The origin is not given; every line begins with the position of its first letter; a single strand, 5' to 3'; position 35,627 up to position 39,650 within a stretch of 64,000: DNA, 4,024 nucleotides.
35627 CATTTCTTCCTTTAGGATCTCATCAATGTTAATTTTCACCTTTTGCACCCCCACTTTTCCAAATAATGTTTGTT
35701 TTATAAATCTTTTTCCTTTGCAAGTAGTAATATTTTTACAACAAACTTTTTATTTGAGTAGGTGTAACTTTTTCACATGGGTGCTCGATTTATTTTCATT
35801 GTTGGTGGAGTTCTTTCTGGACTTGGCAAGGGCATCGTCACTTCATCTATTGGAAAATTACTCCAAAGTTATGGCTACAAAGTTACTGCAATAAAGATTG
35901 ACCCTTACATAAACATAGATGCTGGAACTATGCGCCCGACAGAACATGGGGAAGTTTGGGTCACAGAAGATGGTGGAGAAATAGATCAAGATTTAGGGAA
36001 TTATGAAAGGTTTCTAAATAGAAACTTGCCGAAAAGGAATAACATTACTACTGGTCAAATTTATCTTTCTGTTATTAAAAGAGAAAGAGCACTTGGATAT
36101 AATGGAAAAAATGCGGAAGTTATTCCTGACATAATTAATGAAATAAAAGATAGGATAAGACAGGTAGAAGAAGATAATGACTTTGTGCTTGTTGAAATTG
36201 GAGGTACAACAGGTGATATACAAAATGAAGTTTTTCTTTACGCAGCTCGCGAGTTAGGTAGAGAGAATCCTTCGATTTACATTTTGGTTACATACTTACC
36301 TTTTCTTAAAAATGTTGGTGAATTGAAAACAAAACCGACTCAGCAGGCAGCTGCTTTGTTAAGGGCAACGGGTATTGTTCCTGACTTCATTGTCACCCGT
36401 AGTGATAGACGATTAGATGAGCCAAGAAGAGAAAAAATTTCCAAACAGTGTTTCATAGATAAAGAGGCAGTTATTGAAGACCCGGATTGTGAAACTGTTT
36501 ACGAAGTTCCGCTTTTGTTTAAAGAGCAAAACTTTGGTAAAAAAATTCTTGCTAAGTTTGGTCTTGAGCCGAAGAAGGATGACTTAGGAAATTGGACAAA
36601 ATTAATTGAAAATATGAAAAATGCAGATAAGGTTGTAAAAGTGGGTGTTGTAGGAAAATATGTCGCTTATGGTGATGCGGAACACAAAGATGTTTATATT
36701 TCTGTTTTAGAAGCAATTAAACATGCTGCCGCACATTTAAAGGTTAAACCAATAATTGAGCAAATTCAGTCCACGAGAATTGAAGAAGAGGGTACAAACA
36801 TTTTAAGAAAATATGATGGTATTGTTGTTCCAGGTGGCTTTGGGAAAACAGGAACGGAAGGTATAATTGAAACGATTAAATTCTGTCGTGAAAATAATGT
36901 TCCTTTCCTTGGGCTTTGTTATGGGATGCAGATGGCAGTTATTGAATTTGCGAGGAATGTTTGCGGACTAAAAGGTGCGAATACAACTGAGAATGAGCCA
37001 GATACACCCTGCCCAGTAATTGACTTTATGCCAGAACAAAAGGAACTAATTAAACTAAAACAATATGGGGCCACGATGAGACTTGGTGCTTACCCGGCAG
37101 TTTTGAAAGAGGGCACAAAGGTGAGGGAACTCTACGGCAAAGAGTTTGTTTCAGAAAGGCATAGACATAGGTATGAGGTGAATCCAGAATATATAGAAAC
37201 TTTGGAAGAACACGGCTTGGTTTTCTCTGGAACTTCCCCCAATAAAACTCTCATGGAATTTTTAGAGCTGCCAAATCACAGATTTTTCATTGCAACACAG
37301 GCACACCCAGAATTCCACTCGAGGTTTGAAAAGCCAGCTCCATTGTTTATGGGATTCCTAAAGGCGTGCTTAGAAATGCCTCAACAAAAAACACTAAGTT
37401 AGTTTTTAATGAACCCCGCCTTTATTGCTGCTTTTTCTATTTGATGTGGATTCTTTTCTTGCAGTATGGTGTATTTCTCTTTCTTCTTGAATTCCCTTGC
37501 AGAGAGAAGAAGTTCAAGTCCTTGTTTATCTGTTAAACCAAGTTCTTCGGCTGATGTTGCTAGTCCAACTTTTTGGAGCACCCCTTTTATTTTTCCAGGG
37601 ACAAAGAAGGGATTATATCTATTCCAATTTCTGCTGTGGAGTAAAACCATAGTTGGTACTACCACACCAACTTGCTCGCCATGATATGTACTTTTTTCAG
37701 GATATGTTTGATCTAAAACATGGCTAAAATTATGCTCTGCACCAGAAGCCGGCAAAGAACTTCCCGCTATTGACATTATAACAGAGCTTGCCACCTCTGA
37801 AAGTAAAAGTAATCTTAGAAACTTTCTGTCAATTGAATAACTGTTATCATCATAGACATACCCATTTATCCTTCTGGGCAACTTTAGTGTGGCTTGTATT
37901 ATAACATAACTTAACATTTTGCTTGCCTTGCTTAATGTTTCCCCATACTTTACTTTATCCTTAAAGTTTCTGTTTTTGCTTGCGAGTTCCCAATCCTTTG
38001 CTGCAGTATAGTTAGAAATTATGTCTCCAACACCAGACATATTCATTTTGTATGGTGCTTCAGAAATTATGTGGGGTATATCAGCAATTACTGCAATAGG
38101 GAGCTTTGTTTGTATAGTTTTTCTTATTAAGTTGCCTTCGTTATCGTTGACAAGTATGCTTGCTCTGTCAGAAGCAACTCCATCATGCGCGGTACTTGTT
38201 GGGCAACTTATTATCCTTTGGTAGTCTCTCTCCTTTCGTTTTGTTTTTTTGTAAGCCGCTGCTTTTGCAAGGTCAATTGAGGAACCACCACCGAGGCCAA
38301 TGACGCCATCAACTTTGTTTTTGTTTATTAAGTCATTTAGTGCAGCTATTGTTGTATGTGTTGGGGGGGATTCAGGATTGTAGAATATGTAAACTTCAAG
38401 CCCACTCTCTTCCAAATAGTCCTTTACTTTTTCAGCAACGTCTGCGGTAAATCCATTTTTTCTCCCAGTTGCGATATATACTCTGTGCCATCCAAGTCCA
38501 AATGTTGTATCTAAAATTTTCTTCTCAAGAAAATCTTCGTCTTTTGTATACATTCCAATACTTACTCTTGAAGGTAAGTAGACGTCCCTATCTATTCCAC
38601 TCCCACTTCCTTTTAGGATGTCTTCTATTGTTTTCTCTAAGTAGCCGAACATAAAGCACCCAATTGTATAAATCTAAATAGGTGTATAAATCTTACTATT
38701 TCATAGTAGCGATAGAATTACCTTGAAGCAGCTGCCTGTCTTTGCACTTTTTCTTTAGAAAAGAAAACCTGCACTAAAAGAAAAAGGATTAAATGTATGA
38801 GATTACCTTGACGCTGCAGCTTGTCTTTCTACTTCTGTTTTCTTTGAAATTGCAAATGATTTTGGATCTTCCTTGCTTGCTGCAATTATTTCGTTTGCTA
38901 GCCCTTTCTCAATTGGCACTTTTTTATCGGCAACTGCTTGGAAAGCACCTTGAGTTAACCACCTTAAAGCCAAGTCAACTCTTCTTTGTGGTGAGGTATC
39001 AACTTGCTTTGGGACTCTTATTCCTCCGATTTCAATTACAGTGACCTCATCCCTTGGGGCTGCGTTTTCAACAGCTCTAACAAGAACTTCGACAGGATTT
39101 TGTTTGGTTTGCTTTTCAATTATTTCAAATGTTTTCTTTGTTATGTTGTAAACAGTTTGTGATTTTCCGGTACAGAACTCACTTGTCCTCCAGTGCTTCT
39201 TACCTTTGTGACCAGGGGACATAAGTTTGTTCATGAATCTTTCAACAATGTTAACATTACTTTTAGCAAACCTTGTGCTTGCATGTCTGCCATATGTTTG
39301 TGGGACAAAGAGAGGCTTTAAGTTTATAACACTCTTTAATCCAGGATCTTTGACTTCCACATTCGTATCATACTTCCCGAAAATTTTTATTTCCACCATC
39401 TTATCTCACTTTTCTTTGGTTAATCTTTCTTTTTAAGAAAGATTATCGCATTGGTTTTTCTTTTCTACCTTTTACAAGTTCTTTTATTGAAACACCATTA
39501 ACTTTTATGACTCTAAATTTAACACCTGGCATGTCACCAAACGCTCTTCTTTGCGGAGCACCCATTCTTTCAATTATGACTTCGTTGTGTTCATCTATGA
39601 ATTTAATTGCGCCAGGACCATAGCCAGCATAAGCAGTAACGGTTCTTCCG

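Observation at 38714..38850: Orphan copy of the S7 3' end, 85 nt beyond the real stop, diverged mainly at synonymous sites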

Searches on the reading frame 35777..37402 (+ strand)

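Call 63: search_protein_families(library=ncbifam, proteins=[window:35777-37402:+], max_evalue=0.001)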
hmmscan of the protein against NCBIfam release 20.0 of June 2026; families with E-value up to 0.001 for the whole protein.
window:35777-37402:+ (541 aa): 8 families
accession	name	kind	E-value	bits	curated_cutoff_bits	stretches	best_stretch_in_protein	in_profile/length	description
NF003792.0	PRK05380.1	equivalog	3.8e-211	702.4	308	1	3-537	3-532/534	CTP synthase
TIGR00337.1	PyrG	equivalog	4.6e-207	688.8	462.75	1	3-530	3-526/526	glutamine hydrolyzing CTP synthase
NF004836.1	PRK06186.1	equivalog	2.8e-42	144.4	260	1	288-531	2-227/228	CTP synthase C-terminal region-related (seleno)protein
TIGR00888.1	guaA_Nterm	equivalog_domain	1e-05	25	172.15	1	344-395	40-91/188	glutamine-hydrolyzing GMP synthase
TIGR01368.1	CPSaseIIsmall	equivalog_domain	4.1e-05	22.7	307.35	0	335-408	205-280/361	glutamine-hydrolyzing carbamoyl-phosphate synthase small subunit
NF001975.0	PRK00758.1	equivalog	0.00025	20.7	198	0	340-395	37-89/185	GMP synthase subunit A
NF005849.0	PRK07765.1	equivalog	0.00043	19.6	308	1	332-392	34-94/219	aminodeoxychorismate/anthranilate synthase component II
NF009475.0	PRK12838.1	equivalog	0.00051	19.1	221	0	278-408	146-274/359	carbamoyl phosphate synthase small subunit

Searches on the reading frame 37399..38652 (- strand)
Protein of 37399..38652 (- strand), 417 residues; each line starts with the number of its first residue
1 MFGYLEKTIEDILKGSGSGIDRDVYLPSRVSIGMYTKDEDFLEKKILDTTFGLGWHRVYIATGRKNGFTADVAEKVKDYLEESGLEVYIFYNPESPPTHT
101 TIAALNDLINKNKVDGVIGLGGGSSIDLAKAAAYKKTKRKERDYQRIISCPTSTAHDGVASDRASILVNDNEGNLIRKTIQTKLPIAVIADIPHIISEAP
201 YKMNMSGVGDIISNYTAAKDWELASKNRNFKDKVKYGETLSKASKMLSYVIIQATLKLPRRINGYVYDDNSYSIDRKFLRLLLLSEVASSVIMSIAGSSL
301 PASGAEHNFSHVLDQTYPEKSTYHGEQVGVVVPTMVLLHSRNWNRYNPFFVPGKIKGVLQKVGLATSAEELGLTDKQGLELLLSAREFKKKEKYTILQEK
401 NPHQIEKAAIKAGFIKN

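Call 24: find_homologous_proteins(query=window:37399-38652:-, max_evalue=1e-40)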
Query window:37399-38652:- (417 aa): 15 proteins with E <= 1e-40 among 8000 candidates.
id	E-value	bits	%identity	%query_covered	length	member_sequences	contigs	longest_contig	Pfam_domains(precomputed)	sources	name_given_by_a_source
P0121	1.9e-259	878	95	100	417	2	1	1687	PF13685.13,PF00465.26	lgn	-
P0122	2.8e-235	799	84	100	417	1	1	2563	PF13685.13,PF00465.26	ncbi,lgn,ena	-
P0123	6.3e-44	169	40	81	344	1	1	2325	PF13685.13,PF00465.26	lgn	-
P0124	6.5e-44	169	39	84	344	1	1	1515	PF13685.13,PF00465.26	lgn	-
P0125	1.7e-42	164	40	81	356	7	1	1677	PF13685.13,PF00465.26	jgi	jgi:glycerol-1-phosphate dehydrogenase [NAD(P)+]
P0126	2.2e-42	164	43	70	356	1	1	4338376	PF13685.13,PF00465.26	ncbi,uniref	ncbi:NAD(P)-dependent glycerol-1-phosphate dehydrogenase [Methanosarcina hadiensis]|uniref:NAD(P)-de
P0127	3.2e-42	163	43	70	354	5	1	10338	PF13685.13,PF00465.26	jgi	jgi:glycerol-1-phosphate dehydrogenase [NAD(P)+]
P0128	3.4e-42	163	39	82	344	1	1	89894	PF13685.13,PF00465.26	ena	-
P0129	9.2e-42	162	39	82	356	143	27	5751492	PF13685.13,PF00465.26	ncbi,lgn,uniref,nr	ncbi:TPA: NAD(P)-dependent glycerol-1-phosphate dehydrogenase [Methanosarcina acetivorans]|uniref:Gl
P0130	3.0e-41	160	42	70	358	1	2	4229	PF13685.13,PF00465.26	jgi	jgi:glycerol-1-phosphate dehydrogenase [NAD(P)+]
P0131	4.5e-41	159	43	67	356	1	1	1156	PF13685.13,PF00465.26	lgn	-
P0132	5.9e-41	159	42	70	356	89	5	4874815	PF13685.13,PF00465.26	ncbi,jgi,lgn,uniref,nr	ncbi:NAD(P)-dependent glycerol-1-phosphate dehydrogenase [Methanosarcina barkeri]|uniref:Glycerol-1-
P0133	5.9e-41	159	44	67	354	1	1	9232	PF13685.13,PF00465.26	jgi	-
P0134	5.9e-41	159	44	67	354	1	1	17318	PF13685.13,PF00465.26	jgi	jgi:glycerol-1-phosphate dehydrogenase [NAD(P)+]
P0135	6.1e-41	159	44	67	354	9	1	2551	PF13685.13,PF00465.26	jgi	-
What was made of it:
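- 37399..38652 (-): Divergent glycerol-1-phosphate dehydrogenase-like gene ('egsA', 417 aa). It overlaps the pyrG stop tail-to-tail by 4 nt. Only two close homologs among 5.8 billion proteins, at 95% and 84%; the next are 40-44% (call 24).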

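Call 26: find_encoding_contigs(protein=P0121, flank=3000, max_places=4)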
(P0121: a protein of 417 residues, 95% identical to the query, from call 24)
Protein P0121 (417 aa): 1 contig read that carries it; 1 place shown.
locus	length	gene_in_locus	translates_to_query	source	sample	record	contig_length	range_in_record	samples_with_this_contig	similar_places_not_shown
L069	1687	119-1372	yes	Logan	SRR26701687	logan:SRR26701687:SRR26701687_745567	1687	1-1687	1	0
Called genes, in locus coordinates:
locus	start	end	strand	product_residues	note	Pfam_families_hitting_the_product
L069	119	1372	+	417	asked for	PF00465:Fe-ADH, PF13685:Fe-ADH_2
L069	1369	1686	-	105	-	?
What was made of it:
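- Tried and rejected: Assembly artefact is rejected, because L069 comes from a different run and assembler (call 26).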

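Call 63: search_protein_families(library=ncbifam, proteins=[window:37399-38652:-], max_evalue=0.001)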
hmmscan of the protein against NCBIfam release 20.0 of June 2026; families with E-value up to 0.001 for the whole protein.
window:37399-38652:- (417 aa): 18 families
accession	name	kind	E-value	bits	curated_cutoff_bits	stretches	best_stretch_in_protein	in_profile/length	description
NF002022.0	PRK00843.1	equivalog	5.8e-67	226.1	413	1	56-401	35-334/350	NAD(P)-dependent glycerol-1-phosphate dehydrogenase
NF006941.0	PRK09423.1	subfamily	1.5e-19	70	336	1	70-233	42-194/367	glycerol dehydrogenase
NF053832.1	GlycoaldRedHalo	equivalog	1.5e-12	47.3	550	1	72-231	44-191/363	glycolaldehyde reductase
NF047954.1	PrpdilGlycDhGldA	equivalog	1.6e-11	44.1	700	1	72-219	44-180/365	bifunctional L-1,2-propanediol dehydrogenase/glycerol dehydrogenase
NF053866.1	CholDhdGbsBBac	equivalog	1.2e-10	40.6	550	1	46-133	28-114/392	choline dehydrogenase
NF058672.1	4HyButDHCUPNE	equivalog_domain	6.8e-10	38.7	500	1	69-140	42-111/378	4-hydroxybutyrate dehydrogenase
NF041833.1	Fe_ADH_ErcA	equivalog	5.3e-08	32.4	550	1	53-138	28-112/382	alcohol dehydrogenase-like regulatory protein ErcA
NF007911.0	PRK10624.1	equivalog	9.8e-08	31.3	537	1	53-133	28-107/382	lactaldehyde reductase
NF010378.0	PRK13805.1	equivalog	1.2e-07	30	951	1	55-133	482-561/872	bifunctional acetaldehyde-CoA/alcohol dehydrogenase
NF007363.0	PRK09860.1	equivalog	5.3e-07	29.1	581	1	46-138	22-113/383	L-threonine dehydrogenase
NF050025.1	SulfAcetaldRedSarD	equivalog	9.3e-07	28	700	1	71-135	45-109/385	sulfoacetaldehyde reductase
TIGR02638.1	lactal_redase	equivalog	1.4e-06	27.4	523.15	1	52-132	26-105/379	lactaldehyde reductase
TIGR04266.1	NDMA_methanol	equivalog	1.7e-06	27.1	625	1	53-133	36-114/420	NDMA-dependent methanol dehydrogenase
NF011717.0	PRK15138.1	equivalog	0.00012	21.3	645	0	57-151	31-123/387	alcohol dehydrogenase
NF041822.1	daptide_DH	equivalog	0.00013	21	300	1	71-143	15-84/363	daptide-type RiPP biosynthesis dehydogenase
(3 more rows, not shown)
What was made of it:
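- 37399..38652 (-): NCBIfam NF002022, 226 bits, below the curated cut-off of 413 (call 63).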

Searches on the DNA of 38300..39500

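Call 39: search_rna_families(source=window, start=38300, end=39500, threshold=evalue, max_evalue=1)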
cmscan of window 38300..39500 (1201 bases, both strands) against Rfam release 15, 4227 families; matches with E-value up to 1: 0.
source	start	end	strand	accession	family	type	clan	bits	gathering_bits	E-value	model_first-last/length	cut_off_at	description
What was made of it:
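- On Known structured RNA (Rfam): No match at E≤1 in 38300-39500 (call 39).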
